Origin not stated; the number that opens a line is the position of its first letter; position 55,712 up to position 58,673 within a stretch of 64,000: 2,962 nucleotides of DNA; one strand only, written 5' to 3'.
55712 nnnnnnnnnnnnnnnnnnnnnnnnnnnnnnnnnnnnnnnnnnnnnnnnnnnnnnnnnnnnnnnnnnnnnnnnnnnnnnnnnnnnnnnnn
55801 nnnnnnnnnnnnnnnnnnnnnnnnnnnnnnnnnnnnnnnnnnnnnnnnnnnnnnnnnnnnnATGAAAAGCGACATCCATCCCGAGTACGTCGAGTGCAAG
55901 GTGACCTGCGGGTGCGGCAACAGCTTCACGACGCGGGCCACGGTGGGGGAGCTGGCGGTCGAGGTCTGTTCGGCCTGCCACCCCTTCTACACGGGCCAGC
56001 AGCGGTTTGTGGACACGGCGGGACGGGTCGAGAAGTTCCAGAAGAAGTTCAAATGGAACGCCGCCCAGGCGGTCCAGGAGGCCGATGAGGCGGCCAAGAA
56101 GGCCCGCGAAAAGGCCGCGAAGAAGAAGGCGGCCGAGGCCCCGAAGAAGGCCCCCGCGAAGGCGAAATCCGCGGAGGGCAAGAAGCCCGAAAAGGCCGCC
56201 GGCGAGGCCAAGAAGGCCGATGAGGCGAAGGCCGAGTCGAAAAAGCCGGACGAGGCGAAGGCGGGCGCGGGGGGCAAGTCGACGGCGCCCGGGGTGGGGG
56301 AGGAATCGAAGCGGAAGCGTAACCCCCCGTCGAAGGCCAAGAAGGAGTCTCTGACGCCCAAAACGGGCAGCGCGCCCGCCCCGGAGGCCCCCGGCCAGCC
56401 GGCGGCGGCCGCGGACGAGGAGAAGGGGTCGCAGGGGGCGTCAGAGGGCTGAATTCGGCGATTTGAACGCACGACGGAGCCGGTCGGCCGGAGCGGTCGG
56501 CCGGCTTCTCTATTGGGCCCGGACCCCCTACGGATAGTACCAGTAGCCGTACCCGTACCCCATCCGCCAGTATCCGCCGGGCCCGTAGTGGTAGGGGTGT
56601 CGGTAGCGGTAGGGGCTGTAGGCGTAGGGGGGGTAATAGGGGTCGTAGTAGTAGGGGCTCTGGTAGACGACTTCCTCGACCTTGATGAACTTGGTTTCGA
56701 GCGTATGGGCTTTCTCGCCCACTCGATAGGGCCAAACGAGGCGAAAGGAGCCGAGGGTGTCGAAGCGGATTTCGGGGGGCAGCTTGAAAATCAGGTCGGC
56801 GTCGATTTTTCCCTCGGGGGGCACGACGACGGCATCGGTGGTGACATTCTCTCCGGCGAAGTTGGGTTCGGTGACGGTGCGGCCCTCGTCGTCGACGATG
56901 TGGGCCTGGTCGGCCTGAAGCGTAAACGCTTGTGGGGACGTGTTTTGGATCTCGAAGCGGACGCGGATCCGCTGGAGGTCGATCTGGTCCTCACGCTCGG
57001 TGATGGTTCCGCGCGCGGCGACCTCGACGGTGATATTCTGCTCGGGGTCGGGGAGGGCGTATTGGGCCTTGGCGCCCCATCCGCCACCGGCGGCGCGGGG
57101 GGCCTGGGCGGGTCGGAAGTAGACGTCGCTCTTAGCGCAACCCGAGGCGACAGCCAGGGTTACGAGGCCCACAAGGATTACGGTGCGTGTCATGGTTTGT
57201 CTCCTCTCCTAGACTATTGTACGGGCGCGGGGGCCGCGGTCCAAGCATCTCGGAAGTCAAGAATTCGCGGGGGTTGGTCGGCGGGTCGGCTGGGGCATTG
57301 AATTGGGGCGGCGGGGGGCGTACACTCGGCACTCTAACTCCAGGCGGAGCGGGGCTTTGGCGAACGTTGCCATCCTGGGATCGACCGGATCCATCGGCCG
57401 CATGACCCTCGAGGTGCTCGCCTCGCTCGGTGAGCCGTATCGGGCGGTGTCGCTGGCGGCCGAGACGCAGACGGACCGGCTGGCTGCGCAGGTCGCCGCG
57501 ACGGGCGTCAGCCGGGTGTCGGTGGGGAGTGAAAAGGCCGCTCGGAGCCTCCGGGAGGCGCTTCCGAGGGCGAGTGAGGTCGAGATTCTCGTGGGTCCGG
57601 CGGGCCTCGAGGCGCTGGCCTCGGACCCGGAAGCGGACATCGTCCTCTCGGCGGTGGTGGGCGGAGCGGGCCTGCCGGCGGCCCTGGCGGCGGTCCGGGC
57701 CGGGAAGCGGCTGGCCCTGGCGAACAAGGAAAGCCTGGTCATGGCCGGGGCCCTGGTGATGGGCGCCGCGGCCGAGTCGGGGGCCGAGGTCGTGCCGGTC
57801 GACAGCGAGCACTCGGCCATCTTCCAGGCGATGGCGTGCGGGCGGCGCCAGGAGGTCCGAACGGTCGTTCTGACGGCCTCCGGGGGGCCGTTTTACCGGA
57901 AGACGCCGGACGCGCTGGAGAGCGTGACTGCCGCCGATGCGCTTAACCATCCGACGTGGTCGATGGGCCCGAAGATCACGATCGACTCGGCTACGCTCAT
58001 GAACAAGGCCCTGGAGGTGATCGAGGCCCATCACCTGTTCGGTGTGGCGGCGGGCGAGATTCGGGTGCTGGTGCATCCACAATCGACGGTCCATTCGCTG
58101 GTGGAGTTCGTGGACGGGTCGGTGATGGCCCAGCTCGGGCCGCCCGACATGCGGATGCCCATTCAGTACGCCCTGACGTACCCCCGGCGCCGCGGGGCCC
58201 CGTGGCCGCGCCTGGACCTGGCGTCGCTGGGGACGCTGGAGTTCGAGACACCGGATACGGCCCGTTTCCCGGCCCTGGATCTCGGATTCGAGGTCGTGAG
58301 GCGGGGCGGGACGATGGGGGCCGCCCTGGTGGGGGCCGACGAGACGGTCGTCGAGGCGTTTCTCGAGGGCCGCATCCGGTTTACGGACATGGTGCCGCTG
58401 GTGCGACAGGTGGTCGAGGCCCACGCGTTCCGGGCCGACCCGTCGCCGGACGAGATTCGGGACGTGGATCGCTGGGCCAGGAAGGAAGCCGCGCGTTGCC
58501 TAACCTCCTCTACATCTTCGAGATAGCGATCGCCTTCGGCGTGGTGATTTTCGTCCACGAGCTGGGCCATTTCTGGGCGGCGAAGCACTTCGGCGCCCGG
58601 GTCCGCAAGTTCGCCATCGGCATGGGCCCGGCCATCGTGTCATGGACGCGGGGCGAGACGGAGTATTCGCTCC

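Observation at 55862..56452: Ribosomal protein L31 fused to a long Lys/Ala-rich histone-H1-like tail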

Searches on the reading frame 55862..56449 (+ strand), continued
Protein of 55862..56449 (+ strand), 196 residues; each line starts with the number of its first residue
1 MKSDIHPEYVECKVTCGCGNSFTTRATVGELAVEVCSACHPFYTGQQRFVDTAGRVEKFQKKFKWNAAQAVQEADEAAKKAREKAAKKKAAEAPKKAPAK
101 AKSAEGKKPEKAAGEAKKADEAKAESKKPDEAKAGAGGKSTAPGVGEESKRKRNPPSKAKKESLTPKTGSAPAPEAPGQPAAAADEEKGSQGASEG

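Call 24: search_solved_structures(query=window:55862-56449:+, max_evalue=0.001, show_alignments=2)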
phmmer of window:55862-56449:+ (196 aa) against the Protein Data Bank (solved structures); distinct sequences matched with E-value up to 0.001: 50.
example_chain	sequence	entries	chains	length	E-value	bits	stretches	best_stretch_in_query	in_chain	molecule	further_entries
9t0z_4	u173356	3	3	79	7.9e-26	94.6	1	1-73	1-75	Large ribosomal subunit protein bL31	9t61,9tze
28nt_Z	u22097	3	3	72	1e-24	91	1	1-63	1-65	Large ribosomal subunit protein bL31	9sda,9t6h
5o5j_g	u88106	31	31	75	2.3e-23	86.6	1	1-68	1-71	50S ribosomal protein L31 | Large ribosomal subunit protein bL31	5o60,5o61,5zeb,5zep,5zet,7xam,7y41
4zer_14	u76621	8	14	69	3e-23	86.2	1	1-63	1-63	50S ribosomal protein L31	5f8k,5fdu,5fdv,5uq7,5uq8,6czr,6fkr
4v87_A4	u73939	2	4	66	3.1e-23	86.2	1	1-63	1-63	50S ribosomal protein L31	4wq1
10px_14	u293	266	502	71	3.1e-23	86.2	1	1-63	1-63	50S ribosomal protein L31 | 50S ribosomal protein L32 | 50S ribosomal protein L30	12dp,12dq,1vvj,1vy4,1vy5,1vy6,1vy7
6gzq_Z1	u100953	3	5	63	4.3e-23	85.7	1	1-63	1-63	50S ribosomal protein L31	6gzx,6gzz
5v7q_6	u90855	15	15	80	6.2e-23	85.2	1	1-65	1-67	50S ribosomal protein L31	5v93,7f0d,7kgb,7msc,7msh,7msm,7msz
4v63_B4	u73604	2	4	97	1.5e-22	83.9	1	2-63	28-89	50S ribosomal protein L31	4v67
6q95_a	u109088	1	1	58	9.2e-21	78.1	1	2-59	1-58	50S ribosomal protein L31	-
6ysi_W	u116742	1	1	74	2.4e-20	76.8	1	1-64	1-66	50S ribosomal protein L31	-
7qg8_L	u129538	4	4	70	9.7e-20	74.8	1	1-64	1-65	50S ribosomal protein L31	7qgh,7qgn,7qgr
11bq_4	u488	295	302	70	1.1e-19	74.6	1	1-64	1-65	50S ribosomal protein L31 | Large ribosomal subunit protein bL31 | Large ribosomal subunit protein bL31A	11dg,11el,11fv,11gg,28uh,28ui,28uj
8crx_4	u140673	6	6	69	1.1e-19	74.6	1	1-63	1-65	50S ribosomal protein L31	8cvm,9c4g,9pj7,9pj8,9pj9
7otc_5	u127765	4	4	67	1.3e-19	74.4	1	1-64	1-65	50S ribosomal protein L31 | Large ribosomal subunit protein bL31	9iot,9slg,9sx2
23wi_6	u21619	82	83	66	1.3e-19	74.3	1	1-64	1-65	Large ribosomal subunit protein bL31 | 50S ribosomal protein L31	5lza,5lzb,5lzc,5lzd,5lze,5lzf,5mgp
7acj_a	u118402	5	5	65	1.5e-19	74.1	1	1-63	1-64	50S ribosomal protein L31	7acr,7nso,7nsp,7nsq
7unr_3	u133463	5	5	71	5.5e-19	72.3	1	1-64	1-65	50S ribosomal protein L31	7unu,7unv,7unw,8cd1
3j9w_B3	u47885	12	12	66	8.5e-19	71.7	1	1-63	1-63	50S ribosomal protein bL31 | 50S ribosomal protein L31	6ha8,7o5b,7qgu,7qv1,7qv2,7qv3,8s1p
5njt_y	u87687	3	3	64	1.1e-18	71.3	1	1-63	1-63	50S ribosomal protein L31 | Large ribosomal subunit protein bL31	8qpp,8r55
7nbu_l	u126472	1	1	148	1.3e-18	71.1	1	1-64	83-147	50S ribosomal protein L16,50S ribosomal protein L31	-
6ha1_6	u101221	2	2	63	1.4e-18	71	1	1-63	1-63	50S ribosomal protein L31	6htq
4v68_B4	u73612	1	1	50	3.1e-16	63.3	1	1-50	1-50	50S ribosomal protein L31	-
7s0s_h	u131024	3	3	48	5.3e-16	62.6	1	1-46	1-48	50S ribosomal protein L31 | Large ribosomal subunit protein bL31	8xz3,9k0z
1nkw_Y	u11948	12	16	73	3e-13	53.6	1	1-64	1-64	50S ribosomal protein L31 | ribosomal protein L31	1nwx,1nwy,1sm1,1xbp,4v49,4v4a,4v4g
8fmw_Ac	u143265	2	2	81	7.2e-10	42.6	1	31-64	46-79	50S ribosomal protein L31 type B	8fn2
7ood_x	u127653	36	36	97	7.7e-10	42.5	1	1-85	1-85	50S ribosomal protein L31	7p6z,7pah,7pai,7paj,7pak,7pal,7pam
5h1s_a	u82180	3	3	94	1.2e-08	38.6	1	2-64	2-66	50S ribosomal protein L31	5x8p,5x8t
6eri_AZ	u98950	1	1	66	1.3e-08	38.5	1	2-63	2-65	50S ribosomal protein L31, chloroplastic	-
5mmi_0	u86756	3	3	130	2.9e-08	37.4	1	2-64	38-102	50S ribosomal protein L31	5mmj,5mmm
6by1_C0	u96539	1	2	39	6.7e-08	36.2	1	11-47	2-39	50S ribosomal protein L31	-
28jw_Y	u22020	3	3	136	8.3e-08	35.9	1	2-97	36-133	50S ribosomal protein L31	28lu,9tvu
7nhk_3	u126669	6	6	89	1.2e-07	35.4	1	27-65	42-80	50S ribosomal protein L31 type B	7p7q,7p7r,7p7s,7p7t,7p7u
6o8z_1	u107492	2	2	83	1.5e-07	35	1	27-63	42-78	50S ribosomal protein L31 type B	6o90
4v61_B1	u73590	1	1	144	5e-07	33.3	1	2-64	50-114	Ribosomal Protein L31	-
7jil_a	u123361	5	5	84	9.3e-07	32.5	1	32-67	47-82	50S ribosomal protein L31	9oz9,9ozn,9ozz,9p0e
6dzi_g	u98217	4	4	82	1.1e-06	32.2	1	31-63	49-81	50S ribosomal protein L31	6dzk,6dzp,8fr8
7p48_Y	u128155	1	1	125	1.4e-06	31.9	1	32-68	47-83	50S ribosomal protein L31 type B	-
5li0_3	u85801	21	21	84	1.9e-06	31.5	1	31-64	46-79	50S ribosomal protein L31 type B | Large ribosomal subunit protein bL31B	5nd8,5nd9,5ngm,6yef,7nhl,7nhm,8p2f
5myj_B3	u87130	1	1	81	3.6e-06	30.6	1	30-63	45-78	50S ribosomal protein L31 type B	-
7nhn_4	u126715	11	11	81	1.3e-05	28.8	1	31-63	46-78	50S ribosomal protein L31 type B | Large ribosomal subunit protein bL31B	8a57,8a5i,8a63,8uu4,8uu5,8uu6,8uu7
4v9j_B4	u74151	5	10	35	0.00017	25.1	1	1-35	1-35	50S ribosomal protein L31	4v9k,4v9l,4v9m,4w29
5tcu_LF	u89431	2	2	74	0.00063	23.2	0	31-59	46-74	50S ribosomal protein L31 type B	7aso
6spb_1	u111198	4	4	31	0.00079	22.9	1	2-28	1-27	50S ribosomal protein L31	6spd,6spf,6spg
4v83_B1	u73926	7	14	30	0.00087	22.8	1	11-39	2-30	50S ribosomal protein L31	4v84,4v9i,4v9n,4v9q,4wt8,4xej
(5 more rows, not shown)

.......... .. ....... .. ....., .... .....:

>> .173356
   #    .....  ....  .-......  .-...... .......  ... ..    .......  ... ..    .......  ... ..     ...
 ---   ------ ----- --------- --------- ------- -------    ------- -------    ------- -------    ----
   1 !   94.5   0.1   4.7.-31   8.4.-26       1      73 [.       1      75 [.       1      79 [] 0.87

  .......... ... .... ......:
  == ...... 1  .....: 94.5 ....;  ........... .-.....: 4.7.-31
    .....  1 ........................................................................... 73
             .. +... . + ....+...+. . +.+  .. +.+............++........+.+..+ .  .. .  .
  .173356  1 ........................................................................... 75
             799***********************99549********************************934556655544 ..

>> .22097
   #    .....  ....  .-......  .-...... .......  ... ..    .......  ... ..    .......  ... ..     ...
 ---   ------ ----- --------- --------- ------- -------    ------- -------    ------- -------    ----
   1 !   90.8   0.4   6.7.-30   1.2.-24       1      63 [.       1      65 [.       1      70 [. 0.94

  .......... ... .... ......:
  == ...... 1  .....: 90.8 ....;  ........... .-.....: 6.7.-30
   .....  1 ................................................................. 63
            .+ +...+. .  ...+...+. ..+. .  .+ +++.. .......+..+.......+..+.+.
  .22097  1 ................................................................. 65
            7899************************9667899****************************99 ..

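Call 34: predict_structure(alignment_id=A1)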
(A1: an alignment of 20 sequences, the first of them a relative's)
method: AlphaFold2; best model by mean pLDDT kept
length: 196 residues; sequences in the alignment: 20
mean_pLDDT: 58.5   pTM: 0.25
mean pLDDT of the five models: 58.5, 58.2, 56.0, 54.8, 54.6
residues with pLDDT >= 90: 0; 70-90: 55; 50-70: 62; < 50: 79
segments of 3 or more residues with pLDDT < 50: 98-100, 103-117, 125-128, 130-141, 144-154, 157-173, 175-179
pLDDT, mean of each block of 10 residues (from residue 1): 78 80 83 65 56 72 72 78 62 51 47 47 50 44 46 48 43 47 49 48
secondary structure, 60 per line:
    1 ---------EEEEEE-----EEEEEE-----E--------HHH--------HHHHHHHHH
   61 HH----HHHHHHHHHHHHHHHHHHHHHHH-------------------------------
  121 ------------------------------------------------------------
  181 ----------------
elements in order: E10-15 E21-26 H52-62 H67-89

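Call 42: find_encoding_contigs(protein=P0050, flank=3000, max_places=2)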
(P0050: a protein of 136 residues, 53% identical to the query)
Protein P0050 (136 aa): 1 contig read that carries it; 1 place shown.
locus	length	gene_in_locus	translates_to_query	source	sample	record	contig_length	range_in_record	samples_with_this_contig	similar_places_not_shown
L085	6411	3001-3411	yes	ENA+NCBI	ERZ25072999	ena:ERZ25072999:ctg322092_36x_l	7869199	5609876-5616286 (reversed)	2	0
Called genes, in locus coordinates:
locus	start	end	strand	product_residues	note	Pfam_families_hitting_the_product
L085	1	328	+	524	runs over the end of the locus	PF05697:Trigger_N, PF05698:Trigger_C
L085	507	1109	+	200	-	PF00574:CLP_protease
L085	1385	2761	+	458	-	PF06689:zf-C4_ClpX, PF05496:RuvB_N (faint), PF01078:Mg_chelatase (faint), PF07724:AAA_2, PF00004:AAA, PF07728:AAA_5 (weak), PF10431:ClpB_D2-small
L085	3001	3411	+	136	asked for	PF01197:Ribosomal_L31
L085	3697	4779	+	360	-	PF03462:PCRF, PF00472:RF-1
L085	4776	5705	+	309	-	PF17827:PrmC_N, PF13489:Methyltransf_23 (weak), PF05175:MTS, PF06325:PrmA, PF13847:Methyltransf_31, PF08242:Methyltransf_12, PF09445:Methyltransf_15, PF13649:Methyltransf_25, +1 more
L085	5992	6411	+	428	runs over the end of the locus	PF00275:EPSP_synthase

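Call 43: find_encoding_contigs(protein=P0019, flank=5000, max_places=2)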
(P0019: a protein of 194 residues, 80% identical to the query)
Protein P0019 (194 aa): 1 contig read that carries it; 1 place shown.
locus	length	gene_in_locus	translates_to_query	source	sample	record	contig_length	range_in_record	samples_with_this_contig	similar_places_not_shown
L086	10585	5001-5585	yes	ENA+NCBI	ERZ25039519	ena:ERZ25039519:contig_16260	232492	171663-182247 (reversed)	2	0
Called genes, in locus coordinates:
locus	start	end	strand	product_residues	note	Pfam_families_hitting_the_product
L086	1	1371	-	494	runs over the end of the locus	PF13709:DUF4159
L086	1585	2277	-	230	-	-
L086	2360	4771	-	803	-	-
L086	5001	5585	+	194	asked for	PF01197:Ribosomal_L31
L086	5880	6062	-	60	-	-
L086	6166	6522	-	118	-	-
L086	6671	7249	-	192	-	-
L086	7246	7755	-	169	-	-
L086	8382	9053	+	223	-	PF13358:DDE_3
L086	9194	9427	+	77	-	PF02670:DXP_reductoisom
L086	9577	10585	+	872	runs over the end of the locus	PF08436:DXP_redisom_C, PF13288:DXPR_C, PF02163:Peptidase_M50, PF00595:PDZ (weak), PF13180:PDZ_2, PF17820:PDZ_6, PF00595:PDZ, PF17820:PDZ_6, +5 more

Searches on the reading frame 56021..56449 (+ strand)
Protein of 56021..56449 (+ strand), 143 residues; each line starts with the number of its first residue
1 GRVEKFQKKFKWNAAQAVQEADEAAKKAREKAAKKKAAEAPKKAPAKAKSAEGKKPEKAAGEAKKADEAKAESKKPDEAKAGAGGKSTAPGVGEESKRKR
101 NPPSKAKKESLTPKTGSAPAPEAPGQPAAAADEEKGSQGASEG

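Call 31: search_protein_families(library=pfam, proteins=[window:56054-56449:+], max_evalue=10)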
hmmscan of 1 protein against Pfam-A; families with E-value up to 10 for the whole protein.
window:56054-56449:+ (132 aa): 0 families

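Call 35: find_homologous_proteins(query=window:56075-56449:+, max_evalue=0.001)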
Query window:56075-56449:+ (125 aa): 1 proteins with E <= 0.001 among 4466 candidates.
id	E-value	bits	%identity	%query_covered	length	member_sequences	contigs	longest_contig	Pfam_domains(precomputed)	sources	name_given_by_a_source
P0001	2.9e-55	204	100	100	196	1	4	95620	PF01197.24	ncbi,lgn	-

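Call 52: search_solved_structures(query=window:56021-56449:+, max_evalue=10, show_alignments=3)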
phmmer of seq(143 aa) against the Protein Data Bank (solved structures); distinct sequences matched with E-value up to 10: 0.

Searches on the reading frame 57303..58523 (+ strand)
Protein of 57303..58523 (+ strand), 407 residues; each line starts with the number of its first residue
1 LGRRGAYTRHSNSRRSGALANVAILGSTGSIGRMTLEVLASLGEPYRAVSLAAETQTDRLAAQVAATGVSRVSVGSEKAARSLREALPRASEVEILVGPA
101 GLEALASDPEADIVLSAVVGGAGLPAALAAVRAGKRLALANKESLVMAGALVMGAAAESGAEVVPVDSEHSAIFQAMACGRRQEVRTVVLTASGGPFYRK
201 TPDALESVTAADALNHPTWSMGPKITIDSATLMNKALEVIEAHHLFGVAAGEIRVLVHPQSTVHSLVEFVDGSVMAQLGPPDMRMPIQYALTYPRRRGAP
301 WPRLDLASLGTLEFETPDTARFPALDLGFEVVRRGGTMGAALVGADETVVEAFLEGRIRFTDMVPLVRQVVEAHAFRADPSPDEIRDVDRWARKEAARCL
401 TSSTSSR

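Call 20: search_protein_families(library=pfam, proteins=[window:57303-58523:+], max_evalue=0.001)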
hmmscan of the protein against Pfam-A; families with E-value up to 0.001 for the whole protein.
window:57303-58523:+ (407 aa): 3 families
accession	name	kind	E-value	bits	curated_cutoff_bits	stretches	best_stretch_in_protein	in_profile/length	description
PF08436.17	DXP_redisom_C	-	1.8e-38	131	26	1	163-246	1-84/84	1-deoxy-D-xylulose 5-phosphate reductoisomerase C-terminal domain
PF13288.12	DXPR_C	-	8.9e-38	129.6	27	1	278-394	1-114/115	DXP reductoisomerase C-terminal domain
PF02670.22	DXP_reductoisom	-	1.1e-36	126.9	21.7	1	22-149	1-129/129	1-deoxy-D-xylulose 5-phosphate reductoisomerase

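Call 53: find_homologous_proteins(query=window:57303-58523:+, max_evalue=1e-50)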
Query window:57303-58523:+ (407 aa): 7999 proteins with E <= 1e-50 among 8000 candidates; the best 120 are listed.
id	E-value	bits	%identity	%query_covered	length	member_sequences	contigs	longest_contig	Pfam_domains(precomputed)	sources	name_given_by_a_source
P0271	1.4e-242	822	100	96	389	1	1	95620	PF08436.18,PF02670.23,PF13288.13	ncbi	-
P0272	1.5e-173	595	73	95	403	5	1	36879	PF08436.18,PF02670.23,PF13288.13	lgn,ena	-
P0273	3.1e-173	594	73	95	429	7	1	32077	PF08436.18,PF02670.23,PF13288.13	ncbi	-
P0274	1.6e-172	592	72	96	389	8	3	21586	PF08436.18,PF02670.23,PF13288.13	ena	-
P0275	2.1e-172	591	72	95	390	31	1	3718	PF08436.18,PF02670.23,PF13288.13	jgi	-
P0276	8.3e-172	589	73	96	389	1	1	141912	PF08436.18,PF02670.23,PF13288.13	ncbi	-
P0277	1.4e-171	589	73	96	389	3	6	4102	PF08436.18,PF02670.23,PF13288.13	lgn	-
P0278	1.6e-171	588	72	94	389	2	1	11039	PF08436.18,PF02670.23,PF13288.13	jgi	-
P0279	1.8e-171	588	73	95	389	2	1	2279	PF08436.18,PF02670.23,PF13288.13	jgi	-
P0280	2.4e-171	588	73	96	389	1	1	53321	PF08436.18,PF02670.23,PF13288.13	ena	-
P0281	3.0e-171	587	72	96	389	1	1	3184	PF08436.18,PF02670.23,PF13288.13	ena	-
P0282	8.7e-171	586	74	96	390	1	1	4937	PF08436.18,PF02670.23,PF13288.13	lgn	-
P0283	9.2e-171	586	71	99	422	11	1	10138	PF08436.18,PF02670.23,PF13288.13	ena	-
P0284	2.3e-170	585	72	96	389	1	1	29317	PF08436.18,PF02670.23,PF13288.13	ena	-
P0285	2.8e-170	584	72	95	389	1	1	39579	PF08436.18,PF02670.23,PF13288.13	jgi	-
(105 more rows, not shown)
